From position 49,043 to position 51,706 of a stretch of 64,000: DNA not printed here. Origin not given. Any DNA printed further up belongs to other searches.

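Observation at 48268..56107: Atypical ACIII/Qrc-like respiratory cluster: split MopB + FeS + NrfD core surrounded by 14 c-type heme sites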

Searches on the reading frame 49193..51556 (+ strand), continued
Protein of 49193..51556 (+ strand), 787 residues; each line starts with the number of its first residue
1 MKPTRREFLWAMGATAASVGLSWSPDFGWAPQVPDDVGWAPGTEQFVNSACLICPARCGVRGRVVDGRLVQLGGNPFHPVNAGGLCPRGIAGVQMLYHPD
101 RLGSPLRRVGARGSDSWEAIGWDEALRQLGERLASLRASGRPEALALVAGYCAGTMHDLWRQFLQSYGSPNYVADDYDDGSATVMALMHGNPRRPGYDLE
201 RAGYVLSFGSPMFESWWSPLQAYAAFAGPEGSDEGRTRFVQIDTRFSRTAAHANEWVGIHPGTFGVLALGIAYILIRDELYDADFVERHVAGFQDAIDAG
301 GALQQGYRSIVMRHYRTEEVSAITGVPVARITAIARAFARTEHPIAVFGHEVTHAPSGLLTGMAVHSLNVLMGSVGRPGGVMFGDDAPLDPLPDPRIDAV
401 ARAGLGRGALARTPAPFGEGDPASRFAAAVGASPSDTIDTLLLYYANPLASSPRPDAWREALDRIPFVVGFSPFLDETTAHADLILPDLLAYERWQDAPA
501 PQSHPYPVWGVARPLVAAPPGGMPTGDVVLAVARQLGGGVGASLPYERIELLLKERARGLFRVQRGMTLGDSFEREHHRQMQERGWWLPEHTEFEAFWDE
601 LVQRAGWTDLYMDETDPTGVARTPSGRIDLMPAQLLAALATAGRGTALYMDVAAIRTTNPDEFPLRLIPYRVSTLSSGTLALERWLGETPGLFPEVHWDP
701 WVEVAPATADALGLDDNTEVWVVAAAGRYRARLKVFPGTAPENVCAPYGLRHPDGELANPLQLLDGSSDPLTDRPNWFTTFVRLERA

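Call 89: search_protein_families(library=ncbifam, proteins=[L093:5402-5986:+, L093:8295-9134:+, L093:9204-10439:+, L094:5418-5990:+, L094:8321-9097:+, L094:9101-10336:+, L089:9463-10767:+, L025:2314-3702:-], max_evalue=0.00001)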
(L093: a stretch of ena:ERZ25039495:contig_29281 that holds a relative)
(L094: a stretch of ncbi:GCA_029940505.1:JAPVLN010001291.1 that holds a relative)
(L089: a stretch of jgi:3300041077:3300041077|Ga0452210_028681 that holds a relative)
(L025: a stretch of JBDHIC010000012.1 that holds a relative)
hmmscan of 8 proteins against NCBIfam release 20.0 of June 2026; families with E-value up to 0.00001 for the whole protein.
L093:5402-5986:+ (194 aa): 1 family
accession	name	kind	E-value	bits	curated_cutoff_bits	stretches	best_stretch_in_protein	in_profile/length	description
NF041781.1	mnquin_red_QrcA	equivalog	1.8e-60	203.5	180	1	14-194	2-174/174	menaquinone reductase multiheme cytochrome c subunit QrcA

L093:8295-9134:+ (279 aa): 24 families
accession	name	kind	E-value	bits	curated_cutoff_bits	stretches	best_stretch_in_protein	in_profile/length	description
NF041782.1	mnquin_red_QrcC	equivalog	1.7e-117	391.2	400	1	14-263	1-239/239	menaquinone reductase iron-sulfur cluster-binding subunit QrcC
NF045797.1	DsrO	equivalog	1.4e-45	155.6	200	1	4-233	34-231/235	sulfate reduction electron transfer complex DsrMKJOP subunit DsrO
TIGR03149.1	cyt_nit_nrfC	equivalog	7.6e-34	117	377.6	2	7-131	32-146/225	cytochrome c nitrite reductase Fe-S protein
NF041715.1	arsenate_red_ArrB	equivalog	2.7e-33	115.4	450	2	13-130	2-107/233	arsenate respiratory reductase iron-sulfur subunit ArrB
NF011569.0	PRK14993.1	equivalog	4.1e-30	105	416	1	6-130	36-150/244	tetrathionate reductase subunit TtrB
TIGR02951.1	DMSO_dmsB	equivalog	4e-23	82.2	214.1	1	13-130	1-115/161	DMSO/selenate family reductase complex B subunit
NF008134.0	PRK10882.1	equivalog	1.3e-22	80.3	263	1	13-204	38-208/329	hydrogenase 2 operon protein HybA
NF038355.1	FDH3_beta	equivalog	1.1e-19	71.2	240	1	17-203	6-163/180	formate dehydrogenase FDH3 subunit beta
NF045715.1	sulf_resp_HmcB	equivalog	6.6e-16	58.3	420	1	14-203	37-197/307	sulfate respiration complex iron-sulfur protein HmcB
TIGR03478.1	DMSO_red_II_bet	subfamily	4.9e-15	55.3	480.7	1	52-131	104-183/321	DMSO reductase family type II enzyme, iron-sulfur subunit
TIGR01582.1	FDH-beta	equivalog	1.5e-13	50.5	334.7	1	15-130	23-144/283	formate dehydrogenase subunit beta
NF042979.1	EthbenzDh_ebdB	equivalog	2.4e-13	49.7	740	1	65-131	140-205/354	ethylbenzene dehydrogenase subunit beta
TIGR01660.1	narH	equivalog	1.7e-12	46.5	524.05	1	66-138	171-236/492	nitrate reductase subunit beta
NF007658.0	PRK10330.1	equivalog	1.4e-11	44.2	260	1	18-201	7-154/181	electron transport protein HydN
NF007382.0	PRK09898.1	equivalog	7.2e-09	35.5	213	1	21-127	66-171/208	ferredoxin-like protein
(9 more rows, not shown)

L093:9204-10439:+ (411 aa): 4 families
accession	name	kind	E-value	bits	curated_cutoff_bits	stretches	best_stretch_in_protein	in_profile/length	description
NF041784.1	mnquin_red_QrcD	equivalog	2.2e-189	629.9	570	1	1-408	1-408/408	menaquinone reductase integral membrane subunit QrcD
NF045714.1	sulf_resp_HmcC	equivalog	1.1e-35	123.6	550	1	27-404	10-371/376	sulfate respiration complex protein HmcC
NF008133.1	PRK10881.1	equivalog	4.3e-28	98.8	450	1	34-403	30-376/377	Ni/Fe-hydrogenase cytochrome b subunit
NF045798.1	DsrP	equivalog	3e-07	30.2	350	1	17-396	11-338/346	sulfate reduction electron transfer complex DsrMKJOP subunit DsrP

L094:5418-5990:+ (190 aa): 2 families
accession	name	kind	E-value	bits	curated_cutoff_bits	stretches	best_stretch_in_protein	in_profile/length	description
NF041781.1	mnquin_red_QrcA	equivalog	1.3e-60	204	180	1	12-190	3-174/174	menaquinone reductase multiheme cytochrome c subunit QrcA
TIGR04257.1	nanowire_3heme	domain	4.6e-07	29.9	40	0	117-190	8-75/75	c(7)-type cytochrome triheme domain-containing protein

L094:8321-9097:+ (258 aa): 32 families (the best 25 are shown)
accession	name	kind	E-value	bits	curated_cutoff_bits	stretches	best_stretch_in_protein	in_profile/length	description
NF041782.1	mnquin_red_QrcC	equivalog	2.6e-119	397.2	400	1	14-247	1-238/239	menaquinone reductase iron-sulfur cluster-binding subunit QrcC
NF045797.1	DsrO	equivalog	1.5e-52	178.4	200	1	4-234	34-234/235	sulfate reduction electron transfer complex DsrMKJOP subunit DsrO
NF041715.1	arsenate_red_ArrB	equivalog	4.5e-42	144.2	450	2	13-130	2-109/233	arsenate respiratory reductase iron-sulfur subunit ArrB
TIGR03149.1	cyt_nit_nrfC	equivalog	4.7e-36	124.2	377.6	2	7-129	32-146/225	cytochrome c nitrite reductase Fe-S protein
NF011569.0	PRK14993.1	equivalog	7.1e-34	117.3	416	1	5-237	35-225/244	tetrathionate reductase subunit TtrB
NF008134.0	PRK10882.1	equivalog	1e-29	103.6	263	1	6-132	31-168/329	hydrogenase 2 operon protein HybA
TIGR02951.1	DMSO_dmsB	equivalog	2.2e-24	86.3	214.1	1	14-128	2-115/161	DMSO/selenate family reductase complex B subunit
TIGR03478.1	DMSO_red_II_bet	subfamily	5.5e-22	78.1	480.7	2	65-129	118-183/321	DMSO reductase family type II enzyme, iron-sulfur subunit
NF038355.1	FDH3_beta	equivalog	2.9e-21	76.3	240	1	16-204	5-166/180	formate dehydrogenase FDH3 subunit beta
NF045715.1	sulf_resp_HmcB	equivalog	8.1e-21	74.4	420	1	5-204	28-200/307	sulfate respiration complex iron-sulfur protein HmcB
NF042979.1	EthbenzDh_ebdB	equivalog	1.2e-20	73.7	740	2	65-129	140-205/354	ethylbenzene dehydrogenase subunit beta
TIGR01582.1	FDH-beta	equivalog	4.5e-16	58.8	334.7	1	13-124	21-140/283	formate dehydrogenase subunit beta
NF007382.0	PRK09898.1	equivalog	4.4e-14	52.5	213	1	13-126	58-172/208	ferredoxin-like protein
NF007658.0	PRK10330.1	equivalog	1.6e-11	44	260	1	16-165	5-139/181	electron transport protein HydN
TIGR01660.1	narH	equivalog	2.3e-10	39.5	524.05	1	66-130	171-236/492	nitrate reductase subunit beta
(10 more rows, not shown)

L094:9101-10336:+ (411 aa): 4 families
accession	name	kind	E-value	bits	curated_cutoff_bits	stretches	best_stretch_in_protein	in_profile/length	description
NF041784.1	mnquin_red_QrcD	equivalog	1.7e-195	650.1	570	1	1-410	1-408/408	menaquinone reductase integral membrane subunit QrcD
NF045714.1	sulf_resp_HmcC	equivalog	1.8e-32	113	550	1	46-409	30-374/376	sulfate respiration complex protein HmcC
NF008133.1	PRK10881.1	equivalog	9.9e-23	81.2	450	1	22-405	16-376/377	Ni/Fe-hydrogenase cytochrome b subunit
NF045798.1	DsrP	equivalog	4.9e-12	45.9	350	1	17-398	11-338/346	sulfate reduction electron transfer complex DsrMKJOP subunit DsrP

L089:9463-10767:+ (434 aa): 2 families
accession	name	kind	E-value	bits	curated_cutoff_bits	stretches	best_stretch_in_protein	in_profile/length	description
NF045798.1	DsrP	equivalog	3.4e-28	99.1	350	2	20-162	4-142/346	sulfate reduction electron transfer complex DsrMKJOP subunit DsrP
NF008133.1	PRK10881.1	equivalog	4.7e-10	39.5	450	1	34-400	16-374/377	Ni/Fe-hydrogenase cytochrome b subunit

L025:2314-3702:- (462 aa): 2 families
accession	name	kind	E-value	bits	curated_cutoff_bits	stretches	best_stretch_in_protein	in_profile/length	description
NF045798.1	DsrP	equivalog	3.3e-21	76.1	350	2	39-180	12-142/346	sulfate reduction electron transfer complex DsrMKJOP subunit DsrP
NF041784.1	mnquin_red_QrcD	equivalog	6.5e-06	25.7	570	1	254-436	216-399/408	menaquinone reductase integral membrane subunit QrcD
